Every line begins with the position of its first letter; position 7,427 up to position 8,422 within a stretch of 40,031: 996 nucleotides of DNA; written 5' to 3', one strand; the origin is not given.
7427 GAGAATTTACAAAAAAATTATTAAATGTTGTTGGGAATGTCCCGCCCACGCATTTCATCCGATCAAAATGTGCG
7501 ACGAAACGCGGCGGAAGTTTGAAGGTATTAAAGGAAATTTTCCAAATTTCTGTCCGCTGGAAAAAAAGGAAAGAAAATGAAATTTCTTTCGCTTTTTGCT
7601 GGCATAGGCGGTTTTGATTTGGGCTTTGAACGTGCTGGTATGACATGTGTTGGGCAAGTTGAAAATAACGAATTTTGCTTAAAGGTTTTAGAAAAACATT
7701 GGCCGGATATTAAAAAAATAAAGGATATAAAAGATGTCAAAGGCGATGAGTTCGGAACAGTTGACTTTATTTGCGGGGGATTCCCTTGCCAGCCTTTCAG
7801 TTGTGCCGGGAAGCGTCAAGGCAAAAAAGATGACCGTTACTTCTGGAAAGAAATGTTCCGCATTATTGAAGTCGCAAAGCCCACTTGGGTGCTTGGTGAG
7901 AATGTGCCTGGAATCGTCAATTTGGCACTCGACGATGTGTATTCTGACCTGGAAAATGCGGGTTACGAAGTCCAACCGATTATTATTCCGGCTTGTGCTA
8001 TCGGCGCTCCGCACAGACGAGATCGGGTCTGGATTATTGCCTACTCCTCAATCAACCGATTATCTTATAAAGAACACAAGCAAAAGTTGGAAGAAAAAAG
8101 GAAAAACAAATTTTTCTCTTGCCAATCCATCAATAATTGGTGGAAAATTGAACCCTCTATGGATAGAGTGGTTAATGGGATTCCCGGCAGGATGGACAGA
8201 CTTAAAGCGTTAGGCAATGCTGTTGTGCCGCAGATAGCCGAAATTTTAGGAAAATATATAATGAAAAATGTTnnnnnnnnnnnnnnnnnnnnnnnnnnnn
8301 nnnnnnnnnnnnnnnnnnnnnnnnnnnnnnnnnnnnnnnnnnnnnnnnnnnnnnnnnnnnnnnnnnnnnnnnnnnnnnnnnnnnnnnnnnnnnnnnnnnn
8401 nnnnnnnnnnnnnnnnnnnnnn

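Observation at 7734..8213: Apparent dual coding: a 159-codon +1-frame ORF nested in the C5-methyltransferase gene, with conserved-looking motifs in both frames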

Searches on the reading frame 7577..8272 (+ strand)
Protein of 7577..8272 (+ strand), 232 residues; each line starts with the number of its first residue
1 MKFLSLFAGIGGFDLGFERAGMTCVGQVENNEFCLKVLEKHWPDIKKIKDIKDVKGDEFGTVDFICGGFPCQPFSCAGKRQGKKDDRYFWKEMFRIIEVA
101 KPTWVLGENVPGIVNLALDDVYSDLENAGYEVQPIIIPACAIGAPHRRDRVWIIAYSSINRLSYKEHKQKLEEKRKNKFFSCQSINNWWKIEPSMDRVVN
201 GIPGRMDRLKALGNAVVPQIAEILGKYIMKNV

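Call 3: search_protein_families(library=pfam, proteins=[window:7577-8272:+], max_evalue=1)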
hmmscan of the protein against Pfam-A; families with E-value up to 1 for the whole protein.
window:7577-8272:+ (232 aa): 1 family
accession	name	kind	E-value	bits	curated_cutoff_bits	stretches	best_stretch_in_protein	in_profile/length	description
PF00145.23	DNA_methylase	-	2.4e-52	178.8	22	1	1-176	1-182/324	C-5 cytosine-specific DNA methylase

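Call 4: search_protein_families(library=phrogs, proteins=[window:7577-8272:+], max_evalue=1)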
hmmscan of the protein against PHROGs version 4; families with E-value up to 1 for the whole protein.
window:7577-8272:+ (232 aa): 10 families
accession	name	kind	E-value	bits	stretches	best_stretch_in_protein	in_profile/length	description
phrog_363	-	other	5.8e-78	263.3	1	1-230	54-314/327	DNA methyltransferase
phrog_116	-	other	1.3e-54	186.8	2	1-164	208-380/779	DNA methyltransferase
phrog_32758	-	other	1.1e-22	81.5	2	186-229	103-148/154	DNA methyltransferase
phrog_5999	-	other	4.1e-16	60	1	2-84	4-91/109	DNA methyltransferase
phrog_36267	-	other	3.4e-09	37.6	1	1-59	1-59/151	DNA methyltransferase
phrog_29583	-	other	3e-06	27.2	1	60-166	77-200/468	DNA methyltransferase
phrog_757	-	other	4.5e-06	26.9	1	1-109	15-118/247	DNA methyltransferase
phrog_864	-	DNA, RNA and nucleotide metabolism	0.00014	21.5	1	59-125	693-760/1064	DNA primase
phrog_13428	-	unknown function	0.24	12.9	0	165-192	47-74/78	-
phrog_35006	-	unknown function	0.35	12.2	1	153-178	10-35/66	-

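Call 15: find_related_loci(query=A1, collection=viral_contigs, flank=1500)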
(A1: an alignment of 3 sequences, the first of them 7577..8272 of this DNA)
Query A1 (232 aa) in viral_contigs; peptide patterns used: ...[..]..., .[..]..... (x = any residue, [..] = any of these).
599 stretches matched a pattern (row limit reached: there are more); 588 encode a relative of the query (tblastn E <= 1e-3); the best 80 are kept; 80 distinct loci.
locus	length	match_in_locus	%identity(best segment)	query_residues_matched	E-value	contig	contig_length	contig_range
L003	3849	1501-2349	43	1-232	7e-72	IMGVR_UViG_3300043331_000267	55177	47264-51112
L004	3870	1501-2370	42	1-230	4e-71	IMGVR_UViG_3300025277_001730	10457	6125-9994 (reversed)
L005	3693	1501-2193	51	5-228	4e-70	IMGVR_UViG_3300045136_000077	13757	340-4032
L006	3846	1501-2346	45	1-229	2e-68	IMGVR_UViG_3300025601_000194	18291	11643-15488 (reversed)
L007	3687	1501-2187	50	1-224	2e-68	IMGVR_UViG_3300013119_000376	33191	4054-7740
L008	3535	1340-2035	50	4-221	8e-68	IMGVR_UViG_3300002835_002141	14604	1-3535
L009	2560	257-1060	42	3-230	1e-67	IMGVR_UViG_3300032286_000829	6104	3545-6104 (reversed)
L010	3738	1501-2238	44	2-230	3e-66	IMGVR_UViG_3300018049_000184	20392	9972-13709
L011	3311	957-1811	39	1-228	6e-66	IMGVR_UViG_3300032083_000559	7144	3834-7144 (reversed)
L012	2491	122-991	37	1-231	7e-65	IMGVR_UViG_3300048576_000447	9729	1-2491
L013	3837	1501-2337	39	1-230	3e-64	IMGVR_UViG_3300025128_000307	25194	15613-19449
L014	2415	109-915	42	1-221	2e-64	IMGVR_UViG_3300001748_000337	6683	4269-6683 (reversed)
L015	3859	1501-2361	38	1-230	3e-64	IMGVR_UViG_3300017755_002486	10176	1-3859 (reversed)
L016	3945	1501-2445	59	1-218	4e-64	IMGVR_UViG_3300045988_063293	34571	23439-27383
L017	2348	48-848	41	5-232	6e-64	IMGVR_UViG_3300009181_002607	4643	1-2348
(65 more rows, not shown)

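Call 35: search_protein_families(library=ncbifam, proteins=[window:7577-8272:+], max_evalue=1)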
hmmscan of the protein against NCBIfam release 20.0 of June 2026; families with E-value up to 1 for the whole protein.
window:7577-8272:+ (232 aa): 2 families
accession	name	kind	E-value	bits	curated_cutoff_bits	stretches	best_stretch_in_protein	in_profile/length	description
TIGR00675.1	dcm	superfamily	5e-43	148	100.65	1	3-175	1-181/329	DNA (cytosine-5-)-methyltransferase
NF007772.0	PRK10458.1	subfamily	1.4e-07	30.4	710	1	2-80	90-188/472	DNA cytosine methylase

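Call 81: find_homologous_proteins(query=window:7577-8272:+, max_evalue=1e-10)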
Query window:7577-8272:+ (232 aa): 7989 proteins with E <= 1e-10 among 8000 candidates; the best 120 are listed.
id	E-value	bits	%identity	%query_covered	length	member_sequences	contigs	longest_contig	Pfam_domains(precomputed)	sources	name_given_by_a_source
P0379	2.2e-158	543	100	100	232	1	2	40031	PF00145.24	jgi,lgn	jgi:DNA (cytosine-5)-methyltransferase 1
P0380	2.5e-103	363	64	99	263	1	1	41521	PF00145.24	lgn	-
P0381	1.6e-91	324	49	99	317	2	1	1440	PF00145.24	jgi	-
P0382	7.9e-91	322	53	99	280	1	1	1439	PF00145.24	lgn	-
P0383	2.4e-90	320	66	80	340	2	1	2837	PF00145.24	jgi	jgi:DNA (cytosine-5)-methyltransferase 1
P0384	5.3e-90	319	73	68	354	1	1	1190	PF00145.24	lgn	-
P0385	1.1e-89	318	55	99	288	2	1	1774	PF00145.24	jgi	-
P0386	2.4e-89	317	59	100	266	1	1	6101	PF00145.24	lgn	-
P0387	1.1e-88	315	48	99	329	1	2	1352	PF00145.24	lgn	-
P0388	1.8e-88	314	63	76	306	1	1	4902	PF00145.24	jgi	jgi:DNA (cytosine-5)-methyltransferase 1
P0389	2.2e-87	311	57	99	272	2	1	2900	PF00145.24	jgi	-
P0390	5.6e-87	309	55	99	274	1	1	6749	PF00145.24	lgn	-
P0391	9.1e-87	308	67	68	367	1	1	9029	PF00145.24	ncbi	-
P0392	1.2e-86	308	71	71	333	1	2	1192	PF00145.24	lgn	-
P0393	1.2e-86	308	69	70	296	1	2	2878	PF00145.24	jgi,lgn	-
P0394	1.7e-86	308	52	99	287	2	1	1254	PF00145.24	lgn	-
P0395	2.4e-86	307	66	75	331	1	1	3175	PF00145.24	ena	-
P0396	2.7e-86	307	70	70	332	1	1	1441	PF00145.24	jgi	jgi:DNA (cytosine-5)-methyltransferase 1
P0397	3.0e-86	307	50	99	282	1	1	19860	PF00145.24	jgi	jgi:DNA (cytosine-5)-methyltransferase 1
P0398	3.7e-86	307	67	74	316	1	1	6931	PF00145.24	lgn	-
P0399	8.8e-86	305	50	99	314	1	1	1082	PF00145.24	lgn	-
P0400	1.9e-85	304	49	99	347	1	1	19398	PF00145.24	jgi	jgi:DNA (cytosine-5)-methyltransferase 1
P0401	3.3e-85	303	52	100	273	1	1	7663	PF00145.24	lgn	-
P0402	4.7e-85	303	68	68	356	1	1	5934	PF00145.24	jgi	-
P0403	7.1e-85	302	55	99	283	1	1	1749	PF00145.24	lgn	-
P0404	8.9e-85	302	47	99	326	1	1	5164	PF00145.24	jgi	jgi:DNA (cytosine-5)-methyltransferase 1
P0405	1.3e-84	301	50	100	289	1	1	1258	PF00145.24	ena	-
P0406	2.0e-84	301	61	80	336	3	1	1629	PF00145.24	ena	-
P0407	5.4e-84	299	69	68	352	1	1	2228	PF00145.24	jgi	jgi:DNA (cytosine-5)-methyltransferase 1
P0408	6.6e-84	299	56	99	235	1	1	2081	PF00145.24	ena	-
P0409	7.5e-84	299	48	99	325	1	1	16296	PF00145.24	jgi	jgi:DNA (cytosine-5)-methyltransferase 1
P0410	1.1e-83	298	56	100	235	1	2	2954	PF00145.24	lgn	-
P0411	1.8e-83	298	70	67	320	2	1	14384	PF00145.24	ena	-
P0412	3.0e-83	297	64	72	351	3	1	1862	PF00145.24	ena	-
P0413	3.5e-83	297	59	99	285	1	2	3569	PF00145.24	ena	-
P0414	4.2e-83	297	55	100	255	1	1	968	PF00145.24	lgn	-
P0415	4.5e-83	296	64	71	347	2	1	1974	PF00145.24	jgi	-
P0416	4.7e-83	296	56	99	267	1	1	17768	PF00145.24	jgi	jgi:DNA (cytosine-5)-methyltransferase 1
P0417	6.3e-83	296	46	100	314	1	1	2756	PF00145.24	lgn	-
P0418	6.5e-83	296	47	99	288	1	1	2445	PF00145.24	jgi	jgi:DNA (cytosine-5)-methyltransferase 1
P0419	6.8e-83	296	66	68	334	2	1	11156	PF00145.24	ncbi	-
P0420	9.8e-83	295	55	89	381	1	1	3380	PF00145.24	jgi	jgi:DNA (cytosine-5)-methyltransferase 1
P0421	1.1e-82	295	67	68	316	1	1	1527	PF00145.24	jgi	-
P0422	1.2e-82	295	47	99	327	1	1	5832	PF00145.24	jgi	jgi:DNA (cytosine-5)-methyltransferase 1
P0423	1.2e-82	295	69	68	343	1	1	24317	PF00145.24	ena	-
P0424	1.5e-82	295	56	100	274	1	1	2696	PF00145.24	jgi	jgi:DNA (cytosine-5)-methyltransferase 1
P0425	2.3e-82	294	64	76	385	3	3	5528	PF00145.24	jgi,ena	-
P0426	2.9e-82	294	51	99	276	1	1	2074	PF00145.24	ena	-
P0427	4.5e-82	293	57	98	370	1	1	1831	PF00145.24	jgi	jgi:DNA (cytosine-5)-methyltransferase 1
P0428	4.8e-82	293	48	99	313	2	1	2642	PF00145.24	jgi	-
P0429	5.0e-82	293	52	99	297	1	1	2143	PF00145.24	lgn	-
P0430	9.0e-82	292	49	100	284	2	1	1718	PF00145.24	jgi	jgi:DNA (cytosine-5)-methyltransferase 1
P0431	1.3e-81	292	53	96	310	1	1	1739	PF00145.24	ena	-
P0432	1.5e-81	291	51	100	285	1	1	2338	PF00145.24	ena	-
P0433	1.5e-81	291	54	99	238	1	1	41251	PF00145.24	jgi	jgi:DNA (cytosine-5)-methyltransferase 1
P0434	1.5e-81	291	69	67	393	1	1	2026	PF00145.24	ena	-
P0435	1.8e-81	291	68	68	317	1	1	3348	PF00145.24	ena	-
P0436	1.8e-81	291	56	100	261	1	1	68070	PF00145.24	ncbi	-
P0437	1.8e-81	291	64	69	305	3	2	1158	PF00145.24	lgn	-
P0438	1.8e-81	291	66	68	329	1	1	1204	PF00145.24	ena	-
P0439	1.8e-81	291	44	99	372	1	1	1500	PF00145.24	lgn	-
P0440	2.0e-81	291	64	76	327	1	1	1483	PF00145.24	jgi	-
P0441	2.4e-81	291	51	99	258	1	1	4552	PF00145.24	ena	-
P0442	3.1e-81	290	64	76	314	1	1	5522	PF00145.24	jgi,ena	-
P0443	4.2e-81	290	54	98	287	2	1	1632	PF00145.24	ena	-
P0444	4.8e-81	290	48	99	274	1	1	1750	PF00145.24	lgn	-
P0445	4.9e-81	290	68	68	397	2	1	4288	PF00145.24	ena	-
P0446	5.1e-81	290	64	75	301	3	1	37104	PF00145.24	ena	-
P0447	7.2e-81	289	49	99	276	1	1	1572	PF00145.24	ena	-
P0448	1.0e-80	289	68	68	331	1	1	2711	PF00145.24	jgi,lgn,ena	-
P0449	1.2e-80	289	62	73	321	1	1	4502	PF00145.24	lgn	-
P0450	1.3e-80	288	65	72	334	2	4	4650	PF00145.24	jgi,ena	-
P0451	1.4e-80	288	52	99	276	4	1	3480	PF00145.24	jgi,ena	-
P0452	1.4e-80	288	64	76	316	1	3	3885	PF00145.24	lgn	-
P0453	1.6e-80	288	49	99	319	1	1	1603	PF00145.24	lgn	-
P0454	1.9e-80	288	53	95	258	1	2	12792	PF00145.24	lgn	-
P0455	2.1e-80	288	49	100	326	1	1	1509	PF00145.24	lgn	-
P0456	2.3e-80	288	49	99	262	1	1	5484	PF00145.24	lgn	-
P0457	2.9e-80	287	68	68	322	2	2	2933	PF00145.24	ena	-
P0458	3.2e-80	287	54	92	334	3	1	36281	PF00145.24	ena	-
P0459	3.3e-80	287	69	78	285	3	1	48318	PF00145.24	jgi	jgi:DNA-cytosine methyltransferase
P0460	3.8e-80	287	55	99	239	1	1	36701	PF00145.24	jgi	jgi:DNA (cytosine-5)-methyltransferase 1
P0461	4.1e-80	287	70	67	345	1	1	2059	PF00145.24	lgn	-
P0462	4.3e-80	287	58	89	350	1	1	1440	PF00145.24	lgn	-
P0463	4.7e-80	287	66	68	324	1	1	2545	PF00145.24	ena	-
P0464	4.8e-80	286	56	99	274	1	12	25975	PF00145.24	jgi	jgi:DNA (cytosine-5)-methyltransferase 1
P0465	5.4e-80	286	56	99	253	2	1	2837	PF00145.24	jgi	-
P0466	5.9e-80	286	50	98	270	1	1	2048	PF00145.24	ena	-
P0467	6.2e-80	286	54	99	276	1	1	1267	PF00145.24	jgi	jgi:DNA (cytosine-5)-methyltransferase 1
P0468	7.0e-80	286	53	99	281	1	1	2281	PF00145.24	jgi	jgi:DNA (cytosine-5)-methyltransferase 1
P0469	8.1e-80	286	47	100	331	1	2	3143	PF00145.24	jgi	jgi:DNA (cytosine-5)-methyltransferase 1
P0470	8.5e-80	286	48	99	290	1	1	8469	PF00145.24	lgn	-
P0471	8.8e-80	286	66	70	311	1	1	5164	PF00145.24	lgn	-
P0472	8.9e-80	286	49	99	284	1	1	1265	PF00145.24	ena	-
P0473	1.3e-79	285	61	71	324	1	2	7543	PF00145.24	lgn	-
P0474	1.4e-79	285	47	99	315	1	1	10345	PF00145.24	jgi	-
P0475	1.5e-79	285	56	99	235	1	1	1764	PF00145.24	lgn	-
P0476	1.5e-79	285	62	67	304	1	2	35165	PF00145.24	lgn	-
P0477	1.6e-79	285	55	99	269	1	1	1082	PF00145.24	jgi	jgi:DNA (cytosine-5)-methyltransferase 1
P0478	1.6e-79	285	47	99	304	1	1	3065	PF00145.24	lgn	-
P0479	1.6e-79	285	50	99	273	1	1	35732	PF00145.24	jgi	jgi:DNA (cytosine-5)-methyltransferase 1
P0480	1.7e-79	285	69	67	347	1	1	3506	PF00145.24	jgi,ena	-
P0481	1.8e-79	285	65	70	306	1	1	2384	PF00145.24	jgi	-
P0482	2.0e-79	284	54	99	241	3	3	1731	PF00145.24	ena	-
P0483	2.0e-79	284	66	68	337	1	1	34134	PF00145.24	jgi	jgi:DNA (cytosine-5)-methyltransferase 1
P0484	2.1e-79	284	47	99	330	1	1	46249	PF00145.24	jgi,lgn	jgi:DNA (cytosine-5)-methyltransferase 1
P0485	2.3e-79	284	45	99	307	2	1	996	PF00145.24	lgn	-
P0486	2.4e-79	284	52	99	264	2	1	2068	PF00145.24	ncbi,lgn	-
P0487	2.5e-79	284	52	99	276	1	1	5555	PF00145.24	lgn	-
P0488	2.6e-79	284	46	99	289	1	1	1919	PF00145.24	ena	-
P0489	2.7e-79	284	52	99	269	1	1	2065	PF00145.24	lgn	-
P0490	2.7e-79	284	48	94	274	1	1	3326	PF00145.24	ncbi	-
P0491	3.0e-79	284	54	99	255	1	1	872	PF00145.24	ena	-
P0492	3.3e-79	284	65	67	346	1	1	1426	PF00145.24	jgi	-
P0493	3.8e-79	284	68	67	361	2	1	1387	PF00145.24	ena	-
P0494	4.2e-79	283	59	75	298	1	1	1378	PF00145.24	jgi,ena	-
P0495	4.5e-79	283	51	99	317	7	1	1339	PF00145.24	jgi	-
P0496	4.7e-79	283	49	99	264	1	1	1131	PF00145.24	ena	-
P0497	5.2e-79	283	50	98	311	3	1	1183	PF00145.24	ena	-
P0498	5.5e-79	283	47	99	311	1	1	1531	PF00145.24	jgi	jgi:DNA (cytosine-5)-methyltransferase 1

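Call 84: find_encoding_contigs(protein=P0380, flank=2000, max_places=2)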
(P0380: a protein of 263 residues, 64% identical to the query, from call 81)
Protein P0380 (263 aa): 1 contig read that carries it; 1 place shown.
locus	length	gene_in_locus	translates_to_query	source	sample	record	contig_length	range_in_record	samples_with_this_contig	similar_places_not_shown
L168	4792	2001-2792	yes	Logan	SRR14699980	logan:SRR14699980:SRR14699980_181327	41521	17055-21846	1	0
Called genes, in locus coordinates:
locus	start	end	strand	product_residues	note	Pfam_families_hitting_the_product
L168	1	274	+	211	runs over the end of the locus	PF00657:Lipase_GDSL (faint), PF13472:Lipase_GDSL_2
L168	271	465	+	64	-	-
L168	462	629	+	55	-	-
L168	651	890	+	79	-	-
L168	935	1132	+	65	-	-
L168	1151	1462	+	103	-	-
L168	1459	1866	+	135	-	-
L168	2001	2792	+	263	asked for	PF00145:DNA_methylase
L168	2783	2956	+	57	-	-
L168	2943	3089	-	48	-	-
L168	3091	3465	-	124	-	-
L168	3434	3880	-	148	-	PF09643:YopX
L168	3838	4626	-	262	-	-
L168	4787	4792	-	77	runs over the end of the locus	-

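Call 88: predict_structure(alignment_id=A5)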
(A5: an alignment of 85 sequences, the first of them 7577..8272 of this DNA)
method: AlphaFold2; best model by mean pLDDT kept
length: 232 residues; sequences in the alignment: 85
mean_pLDDT: 82.2   pTM: 0.77
mean pLDDT of the five models: 82.2, 81.3, 77.9, 76.5, 75.6
residues with pLDDT >= 90: 142; 70-90: 30; 50-70: 28; < 50: 32
segments of 3 or more residues with pLDDT < 50: 162-164, 178-188, 195-210
pLDDT, mean of each block of 10 residues (from residue 1): 95 96 97 96 97 93 90 87 93 95 95 93 96 89 76 89 53 55 47 46 47 70 96 86
secondary structure, 60 per line:
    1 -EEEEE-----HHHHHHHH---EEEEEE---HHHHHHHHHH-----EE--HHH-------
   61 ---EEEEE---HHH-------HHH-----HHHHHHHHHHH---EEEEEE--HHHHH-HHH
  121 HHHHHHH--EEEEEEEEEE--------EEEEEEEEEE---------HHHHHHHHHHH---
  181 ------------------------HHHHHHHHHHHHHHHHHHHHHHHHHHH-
elements in order: E2-6 H12-19 E23-28 H32-41 E64-68 H90-100 E104-109 H112-116 H118-127 E130-139 E148-157 H167-177 H205-231

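Call 91: fold_search(model_id=the predicted structure, library=pdb)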
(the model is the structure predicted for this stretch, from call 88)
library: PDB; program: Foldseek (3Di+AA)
matches with E <= 10: 1242; with E <= 0.001: 336
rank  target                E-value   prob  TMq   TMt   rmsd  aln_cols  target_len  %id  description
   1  1dct_A                6.3e-16  1.00  0.63  0.46   2.5       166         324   36  DNA (CYTOSINE-5) METHYLASE FROM HAEIII COVALENTLY BOUND TO DNA (released 1995-09-15)
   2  2uz4_A                7.7e-15  1.00  0.63  0.45   2.3       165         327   30  HhaI DNA methyltransferase R165N mutant complex with 13mer GCGC-GMGC oligonucleotide and SAH (released 2008-06-03)
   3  2z6q_A                7.7e-15  1.00  0.63  0.45   2.4       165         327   30  Ternary structure of Arg165Ala M.HhaI C5-Cytosine DNA methyltransferase with unmodified DNA and AdoHcy (released 2007-08-28)
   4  3ubt_A                9.9e-15  1.00  0.57  0.41   4.0       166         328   36  Crystal Structure of C71S Mutant of DNA Cytosine-5 Methyltransferase M.HaeIII Bound to DNA (released 2012-10-03)
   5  2uyc_A                1.2e-14  1.00  0.63  0.45   2.4       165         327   30  HhaI DNA methyltransferase R163N mutant complex with 13mer GCGC-GMGC oligonucleotide and SAH (released 2008-05-27)
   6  2i9k_A                1.4e-14  1.00  0.64  0.46   3.2       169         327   30  Engineered Extrahelical Base Destabilization Enhances Sequence Discrimination of DNA Methyltransferase M.HhaI (released 2006-10-10)
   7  2zcj_A                2.6e-14  1.00  0.64  0.46   2.2       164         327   30  Ternary structure of the Glu119Gln M.HhaI, C5-Cytosine DNA methyltransferase, with unmodified DNA and AdoHcy (released 2007-12-04)
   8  2z6a_A                2.6e-14  1.00  0.63  0.46   2.3       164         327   30  S-Adenosyl-L-methionine-Dependent Methyl Transfer: Observable Precatalytic Intermediates during DNA Cytosine Methylati (released 2007-08-21)
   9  2z6u_A                4.5e-14  1.00  0.64  0.46   2.4       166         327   30  Ternary structure of the Glu119Ala M.HhaI, C5-Cytosine DNA methyltransferase, with unmodified DNA and AdoHcy (released 2007-11-20)
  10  1fjx_A                5.4e-14  1.00  0.63  0.45   2.4       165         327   30  STRUCTURE OF TERNARY COMPLEX OF HHAI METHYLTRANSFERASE MUTANT (T250G) IN COMPLEX WITH DNA AND ADOHCY (released 2000-12-15)
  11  2uyh_A                5.4e-14  1.00  0.63  0.45   2.3       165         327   30  HhaI DNA methyltransferase S87Q-Q237S mutant complex with 13mer GCGC- GMGC oligonucleotide and SAH (released 2008-05-27)
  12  9ped_A                6.6e-13  1.00  0.58  0.19   3.8       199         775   22  Cryo-EM structure of Arabidopsis thaliana Met1 in complex with DNA (released 2025-10-22)
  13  3g7u                  9.6e-13  1.00  0.56  0.38   3.8       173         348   25  Crystal structure of putative DNA modification methyltransferase encoded within prophage Cp-933R (E.coli) (released 2009-02-24)
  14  4h0n_A                9.6e-13  1.00  0.55  0.40   4.7       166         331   24  Crystal structure of Spodoptera frugiperda DNMT2 E260A/E261A/K263A mutant (released 2012-11-14)
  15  9m5u_A                1.2e-12  1.00  0.58  0.18   3.8       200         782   22  Cryo-EM structure of Arabidopsis thaliana MET1 (aa:621-1534) in complex with hemimethylated DNA analog (released 2025-08-20)
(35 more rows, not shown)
